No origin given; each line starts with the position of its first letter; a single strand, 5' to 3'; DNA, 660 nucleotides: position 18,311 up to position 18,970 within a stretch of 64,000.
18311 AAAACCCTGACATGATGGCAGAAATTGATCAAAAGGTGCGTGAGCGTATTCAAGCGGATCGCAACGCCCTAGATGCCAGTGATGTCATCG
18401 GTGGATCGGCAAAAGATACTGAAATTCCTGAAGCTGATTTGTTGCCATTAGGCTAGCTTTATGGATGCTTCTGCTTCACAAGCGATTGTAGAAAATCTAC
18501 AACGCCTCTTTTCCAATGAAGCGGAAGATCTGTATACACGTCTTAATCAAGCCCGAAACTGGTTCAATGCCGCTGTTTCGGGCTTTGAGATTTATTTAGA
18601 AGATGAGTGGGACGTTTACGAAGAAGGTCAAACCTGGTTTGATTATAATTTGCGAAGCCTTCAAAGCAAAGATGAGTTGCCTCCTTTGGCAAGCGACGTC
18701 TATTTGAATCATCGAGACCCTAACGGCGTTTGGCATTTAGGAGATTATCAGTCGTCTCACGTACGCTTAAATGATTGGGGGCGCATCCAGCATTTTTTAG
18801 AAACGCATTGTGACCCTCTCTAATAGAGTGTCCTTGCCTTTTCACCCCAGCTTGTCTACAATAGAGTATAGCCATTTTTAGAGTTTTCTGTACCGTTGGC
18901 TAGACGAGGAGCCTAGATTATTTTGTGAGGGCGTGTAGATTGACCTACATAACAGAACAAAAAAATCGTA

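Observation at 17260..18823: Acidic, Trp-rich 120-aa ORF translationally coupled to recA in the position usually occupied by recX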

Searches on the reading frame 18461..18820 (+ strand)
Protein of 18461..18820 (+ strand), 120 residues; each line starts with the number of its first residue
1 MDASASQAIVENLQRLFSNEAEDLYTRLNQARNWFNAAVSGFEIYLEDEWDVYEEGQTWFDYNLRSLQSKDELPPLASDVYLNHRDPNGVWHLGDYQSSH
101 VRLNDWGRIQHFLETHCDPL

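Call 6: search_protein_families(library=pfam, proteins=[window:18461-18820:+], max_evalue=1)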
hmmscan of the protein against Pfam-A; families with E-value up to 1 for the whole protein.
window:18461-18820:+ (120 aa): 3 families
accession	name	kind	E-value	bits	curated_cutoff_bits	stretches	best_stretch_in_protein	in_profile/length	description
PF24988.1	NEW1_HB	-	0.056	14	27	1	54-114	6-61/87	NEW1 helical bundle domain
PF20035.4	DUF6439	-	0.18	12.7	27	1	3-40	45-82/92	Family of unknown function (DUF6439)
PF16216.10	GxGYxYP_N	-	0.56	10.5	23.9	0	4-38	12-49/72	GxGYxYP_N 1st domain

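Call 7: search_protein_families(library=ncbifam, proteins=[window:18461-18820:+], max_evalue=1)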
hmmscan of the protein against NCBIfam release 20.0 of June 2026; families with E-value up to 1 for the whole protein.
window:18461-18820:+ (120 aa): 1 family
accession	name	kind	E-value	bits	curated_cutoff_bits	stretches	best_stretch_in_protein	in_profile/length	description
NF007451.0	PRK10016.1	equivalog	0.16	12.1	179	0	16-48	105-137/157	DNA gyrase inhibitor SbmC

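Call 8: find_homologous_proteins(query=window:18461-18820:+, max_evalue=0.01)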
Query window:18461-18820:+ (120 aa): 10 proteins with E <= 0.01 among 10 candidates.
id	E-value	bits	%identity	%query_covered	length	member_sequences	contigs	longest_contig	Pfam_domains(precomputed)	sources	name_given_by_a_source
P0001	9.1e-69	247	90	100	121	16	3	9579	-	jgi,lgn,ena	jgi:hypothetical protein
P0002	1.5e-61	224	81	98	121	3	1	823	-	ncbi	-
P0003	2.3e-61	223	81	98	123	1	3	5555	-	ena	-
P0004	1.9e-58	214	76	100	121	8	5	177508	-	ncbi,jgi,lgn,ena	jgi:hypothetical protein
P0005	6.5e-53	196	73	98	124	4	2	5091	-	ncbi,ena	-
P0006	1.4e-50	188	71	99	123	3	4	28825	-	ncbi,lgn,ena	-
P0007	1.5e-46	175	64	97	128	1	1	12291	-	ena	-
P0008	4.9e-44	167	68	90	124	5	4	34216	-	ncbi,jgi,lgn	jgi:hypothetical protein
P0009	2.3e-41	159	73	84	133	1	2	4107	-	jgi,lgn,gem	-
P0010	4.0e-24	103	51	82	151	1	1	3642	-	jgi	jgi:hypothetical protein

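Call 10: find_encoding_contigs(protein=P0004, flank=6000, max_places=4)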
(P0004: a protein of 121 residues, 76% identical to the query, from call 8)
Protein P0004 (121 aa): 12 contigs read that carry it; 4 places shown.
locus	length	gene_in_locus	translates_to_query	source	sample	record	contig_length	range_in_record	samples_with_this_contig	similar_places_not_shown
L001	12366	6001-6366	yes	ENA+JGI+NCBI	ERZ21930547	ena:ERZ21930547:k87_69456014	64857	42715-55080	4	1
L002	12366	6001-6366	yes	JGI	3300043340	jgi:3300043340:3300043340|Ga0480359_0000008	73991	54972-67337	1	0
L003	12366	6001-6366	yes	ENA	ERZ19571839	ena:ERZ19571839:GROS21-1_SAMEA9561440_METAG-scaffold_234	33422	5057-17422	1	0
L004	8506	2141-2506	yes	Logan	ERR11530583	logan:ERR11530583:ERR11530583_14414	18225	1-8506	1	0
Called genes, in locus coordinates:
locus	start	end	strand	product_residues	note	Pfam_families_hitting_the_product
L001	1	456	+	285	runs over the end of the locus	PF01925:TauE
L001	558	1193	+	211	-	PF13238:AAA_18 (weak), PF13671:AAA_33 (weak), PF01202:SKI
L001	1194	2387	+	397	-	PF13685:Fe-ADH_2 (weak), PF01761:DHQ_synthase, PF24621:DHQS_C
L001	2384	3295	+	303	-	PF01040:UbiA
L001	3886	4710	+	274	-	PF02405:MlaE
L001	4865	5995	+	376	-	PF00154:RecA_N, PF06745:ATPase (weak), PF08423:Rad51, PF27531:MT3502_N (weak), PF01637:ATPase_2 (faint), PF21096:RecA_C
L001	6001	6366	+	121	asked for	-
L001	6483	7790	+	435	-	PF02163:Peptidase_M50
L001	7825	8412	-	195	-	PF01327:Pep_deformylase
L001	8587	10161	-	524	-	PF00361:Proton_antipo_M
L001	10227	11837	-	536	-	PF00361:Proton_antipo_M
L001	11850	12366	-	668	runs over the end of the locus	PF00662:Proton_antipo_N, PF00361:Proton_antipo_M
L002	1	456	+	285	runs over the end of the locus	PF01925:TauE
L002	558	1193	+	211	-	PF13238:AAA_18 (weak), PF13671:AAA_33 (weak), PF01202:SKI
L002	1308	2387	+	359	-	PF13685:Fe-ADH_2 (weak), PF01761:DHQ_synthase, PF24621:DHQS_C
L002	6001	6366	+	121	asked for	-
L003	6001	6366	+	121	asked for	-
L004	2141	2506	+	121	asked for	-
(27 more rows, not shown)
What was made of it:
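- Checked: The conserved recA start is ATG 17329 (375 aa), as gene calls in relatives show (call 10).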

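Call 13: find_encoding_contigs(protein=P0010, flank=6000, max_places=3)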
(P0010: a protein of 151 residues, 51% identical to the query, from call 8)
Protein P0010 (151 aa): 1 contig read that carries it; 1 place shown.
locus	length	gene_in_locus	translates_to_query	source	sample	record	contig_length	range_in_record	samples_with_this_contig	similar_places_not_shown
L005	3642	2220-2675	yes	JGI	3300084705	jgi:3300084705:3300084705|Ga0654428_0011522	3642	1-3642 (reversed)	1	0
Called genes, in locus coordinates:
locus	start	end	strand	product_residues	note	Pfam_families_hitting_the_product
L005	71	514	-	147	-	PF01242:PTPS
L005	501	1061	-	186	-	PF01242:PTPS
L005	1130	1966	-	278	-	PF02649:GCHY-1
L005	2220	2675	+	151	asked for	-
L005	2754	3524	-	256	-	PF01975:SurE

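Call 14: find_encoding_contigs(protein=P0008, flank=6000, max_places=3)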
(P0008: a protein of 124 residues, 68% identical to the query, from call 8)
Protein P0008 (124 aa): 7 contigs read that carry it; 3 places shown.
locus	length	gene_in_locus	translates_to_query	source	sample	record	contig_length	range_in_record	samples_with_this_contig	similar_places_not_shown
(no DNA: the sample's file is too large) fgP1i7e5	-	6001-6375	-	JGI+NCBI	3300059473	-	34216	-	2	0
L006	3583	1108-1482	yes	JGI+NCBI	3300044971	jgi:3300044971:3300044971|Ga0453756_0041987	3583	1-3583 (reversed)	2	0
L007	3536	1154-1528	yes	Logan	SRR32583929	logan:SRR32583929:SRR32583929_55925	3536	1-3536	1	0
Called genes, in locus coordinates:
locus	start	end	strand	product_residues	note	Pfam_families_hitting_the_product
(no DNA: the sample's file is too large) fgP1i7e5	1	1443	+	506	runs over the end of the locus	PF00772:DnaB, PF03796:DnaB_C, PF13481:AAA_25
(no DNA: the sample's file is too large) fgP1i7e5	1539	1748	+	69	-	PF02609:Exonuc_VII_S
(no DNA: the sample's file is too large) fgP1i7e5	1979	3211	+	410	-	PF00091:Tubulin, PF12327:FtsZ_C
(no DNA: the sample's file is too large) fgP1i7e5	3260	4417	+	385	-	PF01041:DegT_DnrJ_EryC1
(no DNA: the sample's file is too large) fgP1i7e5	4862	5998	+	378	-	PF00154:RecA_N, PF06745:ATPase (weak), PF08423:Rad51, PF27531:MT3502_N (weak), PF01637:ATPase_2 (weak), PF21096:RecA_C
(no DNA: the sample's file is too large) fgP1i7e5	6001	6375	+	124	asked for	-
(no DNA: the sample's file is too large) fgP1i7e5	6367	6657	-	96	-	-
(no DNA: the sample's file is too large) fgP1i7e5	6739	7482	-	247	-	PF14622:Ribonucleas_3_3, PF00636:Ribonuclease_3, PF00035:dsrm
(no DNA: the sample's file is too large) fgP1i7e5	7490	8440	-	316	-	PF01148:CTP_transf_1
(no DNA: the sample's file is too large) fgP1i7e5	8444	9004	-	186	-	PF01765:RRF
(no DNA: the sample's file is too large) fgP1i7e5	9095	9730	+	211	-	PF00596:Aldolase_II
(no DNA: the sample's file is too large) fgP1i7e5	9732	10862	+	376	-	PF02350:Epimerase_2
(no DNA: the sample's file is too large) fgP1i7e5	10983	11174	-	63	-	?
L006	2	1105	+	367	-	?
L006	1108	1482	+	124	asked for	-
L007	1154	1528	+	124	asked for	-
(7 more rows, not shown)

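Call 15: find_related_loci(query=A1, collection=genome_contigs, flank=6000)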
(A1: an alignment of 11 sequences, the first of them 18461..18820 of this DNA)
Query A1 (120 aa) in genome_contigs; peptide patterns used: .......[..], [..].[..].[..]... (x = any residue, [..] = any of these).
110 stretches matched a pattern; 9 encode a relative of the query (tblastn E <= 1e-3); 9 distinct loci.
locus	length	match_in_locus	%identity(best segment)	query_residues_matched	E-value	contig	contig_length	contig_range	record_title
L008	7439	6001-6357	92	1-119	1e-74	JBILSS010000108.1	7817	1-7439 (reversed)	MAG: Vampirovibrionales bacterium isolate ME2018-07-03_3300044637_group8_bin134 Rohwer_bin1413_scaffold_7968_c1, whole g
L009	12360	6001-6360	91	1-120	3e-74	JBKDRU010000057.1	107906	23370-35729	MAG: Vampirovibrionales bacterium isolate samp_2158_concoct_272 samp_2158_1140790, whole genome shotgun sequence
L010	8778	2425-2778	86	1-118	3e-68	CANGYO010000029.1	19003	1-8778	MAG: Vampirovibrionales bacterium isolate RE-15aug16-9 genome assembly, contig: RE-15aug16-C3661, whole genome shotgun s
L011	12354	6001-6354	82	1-118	4e-65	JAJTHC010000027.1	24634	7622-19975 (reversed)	MAG: Vampirovibrionales bacterium isolate CoA8N_M69.1 k141_634159, whole genome shotgun sequence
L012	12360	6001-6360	77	1-120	4e-63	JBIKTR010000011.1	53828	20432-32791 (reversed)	MAG: Vampirovibrionales bacterium isolate ME2015-07-30_3300044647_group6_bin122 Rohwer_bin1410_scaffold_164_c1, whole ge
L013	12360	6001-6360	76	1-120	2e-62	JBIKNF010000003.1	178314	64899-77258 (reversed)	MAG: Vampirovibrionales bacterium isolate ME2014-09-21_3300035681_group5_bin84 Rohwer_bin1408_scaffold_20_c2, whole geno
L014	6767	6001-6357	71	1-119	1e-54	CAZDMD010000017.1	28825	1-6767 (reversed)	MAG TPA_asm: uncultured Vampirovibrionales bacterium isolate SRP278252_co3_622 genome assembly, contig: NODE_2567_length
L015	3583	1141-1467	68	9-116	2e-48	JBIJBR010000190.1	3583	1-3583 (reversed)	MAG: Vampirovibrionales bacterium isolate ME2006-08-10D11_3300044971_group2_bin133 Rohwer_bin1407_scaffold_13120_c2, who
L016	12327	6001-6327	68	9-116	3e-48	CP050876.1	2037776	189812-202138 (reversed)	MAG: Vampirovibrio sp. isolate OL03a chromosome, complete genome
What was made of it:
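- All 9 genome hits are Vampirovibrionales (call 15).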

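Call 16: find_encoding_contigs(protein=P0007, flank=6000, max_places=2)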
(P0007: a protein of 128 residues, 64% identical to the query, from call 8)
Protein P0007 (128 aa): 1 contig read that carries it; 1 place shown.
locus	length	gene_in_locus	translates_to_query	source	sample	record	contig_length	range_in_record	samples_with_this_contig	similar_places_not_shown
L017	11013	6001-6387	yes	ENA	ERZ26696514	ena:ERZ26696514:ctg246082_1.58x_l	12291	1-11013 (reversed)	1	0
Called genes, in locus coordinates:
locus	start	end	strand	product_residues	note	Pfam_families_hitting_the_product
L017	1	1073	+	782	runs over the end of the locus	?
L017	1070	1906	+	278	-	PF12705:PDDEXK_1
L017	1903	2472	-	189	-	-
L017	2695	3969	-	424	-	PF02481:DNA_processg_A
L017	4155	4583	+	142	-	PF03965:Penicillinase_R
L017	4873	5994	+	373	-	PF00154:RecA_N, PF06745:ATPase (weak), PF08423:Rad51, PF27531:MT3502_N (weak), PF01637:ATPase_2 (faint), PF21096:RecA_C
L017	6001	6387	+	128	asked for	-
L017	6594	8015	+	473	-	PF05697:Trigger_N, PF00254:FKBP_C, PF05698:Trigger_C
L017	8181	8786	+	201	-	PF00574:CLP_protease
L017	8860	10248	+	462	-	PF06689:zf-C4_ClpX, PF13401:AAA_22 (faint), PF01078:Mg_chelatase (faint), PF05496:RuvB_N (faint), PF07724:AAA_2, PF00004:AAA, PF07728:AAA_5 (weak), PF10431:ClpB_D2-small, +1 more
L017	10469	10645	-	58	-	-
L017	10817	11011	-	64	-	?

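Call 17: find_encoding_contigs(protein=P0009, flank=6000, max_places=2)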
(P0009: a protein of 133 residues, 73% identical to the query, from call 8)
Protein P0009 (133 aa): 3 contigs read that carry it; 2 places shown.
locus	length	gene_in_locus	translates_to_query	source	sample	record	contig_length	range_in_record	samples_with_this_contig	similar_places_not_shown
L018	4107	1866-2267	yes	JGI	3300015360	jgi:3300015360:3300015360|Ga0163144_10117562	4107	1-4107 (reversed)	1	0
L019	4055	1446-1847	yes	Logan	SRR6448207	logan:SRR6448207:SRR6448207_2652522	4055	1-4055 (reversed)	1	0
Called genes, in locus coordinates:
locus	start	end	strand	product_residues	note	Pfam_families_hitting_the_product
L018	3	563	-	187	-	?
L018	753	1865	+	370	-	PF00154:RecA_N, PF06745:ATPase (weak), PF08423:Rad51, PF27531:MT3502_N (weak), PF01637:ATPase_2 (weak), PF21096:RecA_C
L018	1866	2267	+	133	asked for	-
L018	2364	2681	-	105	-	-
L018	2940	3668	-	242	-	PF00687:Ribosomal_L1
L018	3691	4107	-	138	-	?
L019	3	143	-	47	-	?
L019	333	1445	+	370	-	PF00154:RecA_N, PF06745:ATPase (weak), PF08423:Rad51, PF27531:MT3502_N (weak), PF01637:ATPase_2 (weak), PF21096:RecA_C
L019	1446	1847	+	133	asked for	-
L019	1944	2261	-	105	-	-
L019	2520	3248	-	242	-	PF00687:Ribosomal_L1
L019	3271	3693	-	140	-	PF03946:Ribosomal_L11_N, PF00298:Ribosomal_L11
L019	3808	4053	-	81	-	?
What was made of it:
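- The flanks fall into four different contexts (calls 10, 14, 16, 17).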

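Call 19: predict_structure(alignment_id=A1)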
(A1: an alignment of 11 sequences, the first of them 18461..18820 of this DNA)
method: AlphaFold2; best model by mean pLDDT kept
length: 120 residues; sequences in the alignment: 11
mean_pLDDT: 91.1   pTM: 0.81
mean pLDDT of the five models: 91.1, 76.7, 63.9, 63.2, 60.6
residues with pLDDT >= 90: 95; 70-90: 18; 50-70: 7; < 50: 0
segments of 3 or more residues with pLDDT < 50: none
pLDDT, mean of each block of 10 residues (from residue 1): 96 95 95 97 87 77 95 94 90 91 93 84
secondary structure, 60 per line:
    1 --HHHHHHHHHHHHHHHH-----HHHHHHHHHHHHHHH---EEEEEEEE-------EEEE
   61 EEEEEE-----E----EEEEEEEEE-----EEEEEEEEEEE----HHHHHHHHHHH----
elements in order: H3-18 H24-38 E42-49 E57-66 E77-85 E91-101 H106-116

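Call 31: search_solved_structures(query=A1, max_evalue=10)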
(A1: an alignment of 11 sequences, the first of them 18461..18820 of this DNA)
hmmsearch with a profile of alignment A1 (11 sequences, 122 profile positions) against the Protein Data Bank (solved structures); distinct sequences matched with E-value up to 10: 5.
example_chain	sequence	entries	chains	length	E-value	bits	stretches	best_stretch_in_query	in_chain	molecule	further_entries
2r6t_A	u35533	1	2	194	0.93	12.7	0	5-58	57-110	Cobalamin adenosyltransferase PduO-like protein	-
2r6x_A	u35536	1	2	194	0.97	12.7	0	5-58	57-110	Cobalamin adenosyltransferase PduO-like protein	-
3ci1_A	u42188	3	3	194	1.1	12.5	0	5-58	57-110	Cobalamin adenosyltransferase PduO-like protein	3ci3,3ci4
3gah_A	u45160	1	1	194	1.1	12.4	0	5-58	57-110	Cobalamin adenosyltransferase PduO-like protein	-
3gai_A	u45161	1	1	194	1.2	12.4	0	5-58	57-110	Cobalamin adenosyltransferase PduO-like protein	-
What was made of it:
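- Tried and rejected: A profile search of PDB sequences (call 31).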

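Call 32: search_protein_families(library=padloc, proteins=[window:18461-18820:+], max_evalue=1)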
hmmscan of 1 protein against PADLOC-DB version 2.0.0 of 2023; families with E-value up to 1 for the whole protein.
window:18461-18820:+ (120 aa): 0 families

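Call 33: search_protein_families(library=phrogs, proteins=[window:18461-18820:+], max_evalue=1)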
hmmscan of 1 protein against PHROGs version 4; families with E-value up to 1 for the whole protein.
window:18461-18820:+ (120 aa): 0 families

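Call 38: search_protein_representatives(alignment_id=A1)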
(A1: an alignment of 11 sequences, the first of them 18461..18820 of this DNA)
Query: 11 sequences, 122 profile positions. Proteins with E-value up to 0.001 (for the whole library): 45; up to 1e-10: 43; up to 1e-30: 9. The best 45 are listed.
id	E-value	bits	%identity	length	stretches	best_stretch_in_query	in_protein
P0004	8.5e-61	219.5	-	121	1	4-121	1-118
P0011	8.1e-38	145.3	-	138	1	20-120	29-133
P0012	6.4e-37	142.4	-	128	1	12-120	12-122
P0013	3.2e-34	133.8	-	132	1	23-120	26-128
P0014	3.9e-34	133.5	-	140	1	14-119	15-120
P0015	2.9e-33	130.6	-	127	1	6-118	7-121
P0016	6.7e-33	129.5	-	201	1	21-118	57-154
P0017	3.7e-31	123.8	-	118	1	22-107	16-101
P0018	1.0e-30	122.4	-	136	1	21-119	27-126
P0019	1.6e-30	121.8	-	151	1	23-119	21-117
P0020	2.8e-30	121.0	-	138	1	6-108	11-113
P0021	1.7e-29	118.5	-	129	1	20-118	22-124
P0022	1.8e-28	115.2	-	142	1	17-120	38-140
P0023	2.0e-28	115.0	-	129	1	24-119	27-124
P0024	3.2e-28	114.4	-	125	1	23-117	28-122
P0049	4.8e-16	75.0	-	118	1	20-113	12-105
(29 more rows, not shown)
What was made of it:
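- On ORF120 family (new; Melainabacteria-specific): Profile score 8.5e-61 for the closest representative (call 38).
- An exhaustive HMM search found 45 representatives, 43 of them at E <= 1e-10 (call 38).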

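Call 39: fold_search(model_id=the predicted structure, library=pdb)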
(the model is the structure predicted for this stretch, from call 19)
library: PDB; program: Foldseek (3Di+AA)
matches with E <= 10: 1043; with E <= 0.001: 0
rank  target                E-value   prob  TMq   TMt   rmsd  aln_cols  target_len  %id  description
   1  6edz_C                2.4e-02  0.89  0.31  0.07  10.8        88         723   12  Crystal structure of Mycobacterium tuberculosis ICL2 in complex with acetyl-CoA, form I (released 2019-08-14)
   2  1izn_C                2.4e-02  0.35  0.23  0.12  15.7       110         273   10  Crystal Structure of Actin Filament Capping Protein CapZ (released 2003-04-08)
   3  3hx8_C                2.7e-02  0.84  0.25  0.24   7.9        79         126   20  Crystal structure of putative ketosteroid isomerase (NP_103587.1) from Mesorhizobium loti at 1.45 A resolution (released 2009-07-07)
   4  9b85_N                3.0e-02  0.30  0.22  0.11  15.7       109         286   11  Cryo-EM structure of human dynactin complex bound to Chlamydia effector Dre1 (released 2025-04-16)
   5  3hx8_B                3.9e-02  0.75  0.26  0.24   8.4        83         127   19  Crystal structure of putative ketosteroid isomerase (NP_103587.1) from Mesorhizobium loti at 1.45 A resolution (released 2009-07-07)
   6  9b7j_N                3.9e-02  0.28  0.22  0.11  15.6       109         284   11  Cryo-EM structure of human dynactin complex bound to Chlamydia effector Dre1 (released 2025-04-16)
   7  3lk4_1                3.9e-02  0.25  0.23  0.12  15.3       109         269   11  Crystal structure of CapZ bound to the uncapping motif from CD2AP (released 2010-04-07)
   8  6edz_B                4.4e-02  0.77  0.31  0.07  11.1        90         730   11  Crystal structure of Mycobacterium tuberculosis ICL2 in complex with acetyl-CoA, form I (released 2019-08-14)
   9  6ee1_D                4.4e-02  0.77  0.31  0.07  11.1        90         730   11  Crystal structure of Mycobacterium tuberculosis ICL2 in complex with acetyl-CoA (released 2019-08-14)
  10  6edz_D                4.4e-02  0.77  0.30  0.07  11.1        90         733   11  Crystal structure of Mycobacterium tuberculosis ICL2 in complex with acetyl-CoA, form I (released 2019-08-14)
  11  1izn_A                4.4e-02  0.23  0.21  0.11  15.7       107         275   10  Crystal Structure of Actin Filament Capping Protein CapZ (released 2003-04-08)
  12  9obo_A                4.6e-02  0.35  0.22  0.06  15.1       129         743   12  Crystal structure of Mycobacterium tuberculosis isocitrate lyase 2 fixed in the apo form with disulfide bonds (released 2026-03-18)
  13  5i7k_A                4.6e-02  0.28  0.25  0.17  16.6       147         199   13  Crystal Structure of Human SPLUNC1 Dolphin Mutant D1 (G58A, S61A, G62E, G63D, G66D, I67T) (released 2016-05-18)
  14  7zwc_U                4.6e-02  0.18  0.19  0.23  16.1       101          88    8  Structure of SNAPc:TBP-TFIIA-TFIIB sub-complex bound to U5 snRNA promoter (released 2022-11-30)
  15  9vxg_A                4.9e-02  0.25  0.21  0.20  10.3        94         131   10  ROS-Sensing Transcription Factor YchJ Regulates the RssB-RpoS Pathway to Protect Salmonella Against Oxidative Attack b (released 2025-08-06)
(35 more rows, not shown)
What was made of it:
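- Tried and rejected: Faint NTF2/SnoaL-like hits were rejected because the topology differs (call 39).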

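Call 41: search_protein_families(library=pfam, alignment_id=A2, max_evalue=0.1)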
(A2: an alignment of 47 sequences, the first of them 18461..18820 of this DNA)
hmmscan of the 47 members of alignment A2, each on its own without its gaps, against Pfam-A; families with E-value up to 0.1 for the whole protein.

A. member 1, window:18461-18820:+ (120 aa): 1 family
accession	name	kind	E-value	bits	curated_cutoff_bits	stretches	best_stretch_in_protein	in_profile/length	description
PF24988.1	NEW1_HB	-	0.056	14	27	0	54-114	6-61/87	NEW1 helical bundle domain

B. families by the number of members that match (of 47 scanned): 15 families
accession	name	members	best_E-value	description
PF00338.27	Ribosomal_S10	1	0.00075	Ribosomal protein S10p/S20e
PF21323.2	KDM5_C-hel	1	0.0046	Lysine-specific demethylase 5, C-terminal helical domain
PF21980.2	MksE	1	0.013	Condensin complex protein MksE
PF04377.21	ATE_C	1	0.025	Arginine-tRNA-protein transferase, C terminus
PF20035.4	DUF6439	1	0.028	Family of unknown function (DUF6439)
PF02381.23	MraZ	1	0.029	MraZ protein, putative antitoxin-like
PF03695.18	UPF0149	1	0.035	Uncharacterised protein family (UPF0149)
PF16583.11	ZirS_C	1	0.035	Zinc-regulated secreted antivirulence protein C-terminal domain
PF23009.1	UBC_like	1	0.042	Ubiquitin conjugating domain-like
PF24988.1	NEW1_HB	1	0.056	NEW1 helical bundle domain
PF00225.29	Kinesin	1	0.061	Kinesin motor domain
PF15562.11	Imm17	1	0.074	Immunity protein 17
PF20594.3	DUF6794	1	0.074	Domain of unknown function (DUF6794)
PF23191.1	WH_MCM3_C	1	0.081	MCM3-like, winged helix domain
PF10250.15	O-FucT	1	0.089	GDP-fucose protein O-fucosyltransferase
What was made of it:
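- On DinI: No DinI hit in Pfam (calls 6, 41).
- On Frataxin/CyaY-like acidic alpha-beta sandwich: No Pfam hit (calls 6, 41).
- Closest known: RecX. Different: No RecX Pfam hit was found (calls 6, 41).
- Closest known: Pfam-style domains of unknown function restricted to one lineage. Different: It is not yet in Pfam or NCBIfam (calls 6, 7, 41).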

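Call 42: find_homologous_proteins(query=A2, max_evalue=0.001)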
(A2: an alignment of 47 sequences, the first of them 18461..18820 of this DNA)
Query A2 (47 sequences) (120 aa, profile of the alignment): 47 proteins with E <= 0.001 among 1323 candidates.
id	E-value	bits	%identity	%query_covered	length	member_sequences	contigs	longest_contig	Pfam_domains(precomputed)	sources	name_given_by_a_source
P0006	6.2e-45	170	71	99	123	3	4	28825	-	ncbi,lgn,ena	-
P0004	1.2e-44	169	76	100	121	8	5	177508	-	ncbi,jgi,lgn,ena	jgi:hypothetical protein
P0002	8.0e-44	166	81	98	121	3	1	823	-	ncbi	-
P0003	1.3e-43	166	81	98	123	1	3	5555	-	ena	-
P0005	3.2e-43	164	73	98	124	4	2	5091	-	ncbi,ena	-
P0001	6.7e-43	163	90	100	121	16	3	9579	-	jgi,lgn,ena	jgi:hypothetical protein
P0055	1.2e-42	163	44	94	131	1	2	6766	-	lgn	-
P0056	6.1e-42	160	50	78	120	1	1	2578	-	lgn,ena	-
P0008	7.5e-42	160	68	90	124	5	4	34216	-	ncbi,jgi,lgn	jgi:hypothetical protein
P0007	1.1e-41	159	64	97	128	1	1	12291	-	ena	-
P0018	1.4e-41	159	48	83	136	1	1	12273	-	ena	-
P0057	1.6e-41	159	50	85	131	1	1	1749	-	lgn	-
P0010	3.5e-40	155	51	82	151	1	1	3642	-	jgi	jgi:hypothetical protein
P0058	5.4e-40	154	49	78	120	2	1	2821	-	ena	-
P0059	6.7e-40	154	49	81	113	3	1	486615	-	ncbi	-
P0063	3.9e-38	148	56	68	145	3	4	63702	-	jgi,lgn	jgi:hypothetical protein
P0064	4.1e-38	148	51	82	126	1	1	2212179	-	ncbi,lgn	-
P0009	6.1e-37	144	73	84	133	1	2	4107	-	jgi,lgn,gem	-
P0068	6.9e-36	141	53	58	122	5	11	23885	-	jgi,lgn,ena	jgi:hypothetical protein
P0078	1.6e-32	130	43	78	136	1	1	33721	-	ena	-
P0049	6.5e-29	118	37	83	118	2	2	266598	-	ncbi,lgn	ncbi:MAG: hypothetical protein AB7P76_08285 [Candidatus Melainabacteria bacterium]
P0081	6.3e-28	115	42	77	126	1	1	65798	-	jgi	jgi:hypothetical protein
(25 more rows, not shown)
